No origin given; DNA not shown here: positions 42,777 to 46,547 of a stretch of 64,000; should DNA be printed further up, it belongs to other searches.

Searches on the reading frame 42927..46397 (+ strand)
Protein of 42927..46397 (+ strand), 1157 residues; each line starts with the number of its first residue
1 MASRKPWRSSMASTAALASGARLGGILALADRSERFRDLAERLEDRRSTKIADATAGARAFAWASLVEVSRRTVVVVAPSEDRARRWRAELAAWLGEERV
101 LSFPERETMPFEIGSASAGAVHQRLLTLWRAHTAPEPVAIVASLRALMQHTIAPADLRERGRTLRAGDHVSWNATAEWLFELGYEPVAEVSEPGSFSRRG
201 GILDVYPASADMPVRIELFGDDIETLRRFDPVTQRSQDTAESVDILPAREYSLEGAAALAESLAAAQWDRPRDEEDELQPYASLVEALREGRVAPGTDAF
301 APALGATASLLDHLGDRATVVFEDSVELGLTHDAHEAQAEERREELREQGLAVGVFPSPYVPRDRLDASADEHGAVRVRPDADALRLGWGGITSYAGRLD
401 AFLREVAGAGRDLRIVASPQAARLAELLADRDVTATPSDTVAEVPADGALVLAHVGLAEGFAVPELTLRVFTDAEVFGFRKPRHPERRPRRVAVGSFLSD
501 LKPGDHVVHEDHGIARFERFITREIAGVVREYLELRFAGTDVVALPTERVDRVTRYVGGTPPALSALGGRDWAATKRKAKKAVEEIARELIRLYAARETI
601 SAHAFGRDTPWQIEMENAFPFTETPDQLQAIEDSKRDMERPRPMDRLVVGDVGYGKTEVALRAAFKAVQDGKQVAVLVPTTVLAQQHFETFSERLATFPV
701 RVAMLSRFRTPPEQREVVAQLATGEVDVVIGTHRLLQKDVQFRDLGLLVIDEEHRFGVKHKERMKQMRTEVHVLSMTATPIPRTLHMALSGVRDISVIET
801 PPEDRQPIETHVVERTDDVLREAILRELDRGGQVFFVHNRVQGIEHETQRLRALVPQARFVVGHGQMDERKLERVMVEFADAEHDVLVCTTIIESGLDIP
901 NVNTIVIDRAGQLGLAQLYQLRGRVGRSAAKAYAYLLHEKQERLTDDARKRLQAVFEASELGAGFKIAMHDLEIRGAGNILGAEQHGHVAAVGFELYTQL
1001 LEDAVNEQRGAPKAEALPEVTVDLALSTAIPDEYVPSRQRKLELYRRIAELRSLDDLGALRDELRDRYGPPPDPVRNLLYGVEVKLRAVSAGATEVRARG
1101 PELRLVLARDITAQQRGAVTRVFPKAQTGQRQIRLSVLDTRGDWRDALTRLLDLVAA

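Call 29: search_protein_families(library=pfam, proteins=[window:42927-46397:+], max_evalue=0.001)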
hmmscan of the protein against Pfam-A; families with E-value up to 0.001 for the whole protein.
window:42927-46397:+ (1157 aa): 7 families
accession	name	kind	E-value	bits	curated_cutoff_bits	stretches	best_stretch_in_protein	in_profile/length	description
PF00270.35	DEAD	-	9.5e-27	94.2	26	1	624-786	1-165/167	DEAD/DEAH box helicase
PF17757.6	UvrB_inter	-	7.5e-24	84.1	22.9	1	164-251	3-91/91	UvrB interaction domain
PF03461.20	TRCF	-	4.3e-21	75.5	25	1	1025-1110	2-87/95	TRCF domain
PF00271.37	Helicase_C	-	4.1e-20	72.5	23.5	1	821-928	7-109/110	Helicase conserved C-terminal domain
PF02559.22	CarD_TRCF_RID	-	3.6e-16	59.4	23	1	501-557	1-57/57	CarD-like/TRCF RID domain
PF04851.21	ResIII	-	3.7e-12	46.9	22.5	1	624-780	5-162/164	Type III restriction enzyme, res subunit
PF22590.2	Cas3-like_C_2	-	0.00034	21.3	27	0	832-928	3-104/106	CRISPR-associated nuclease/helicase Cas3, C-terminal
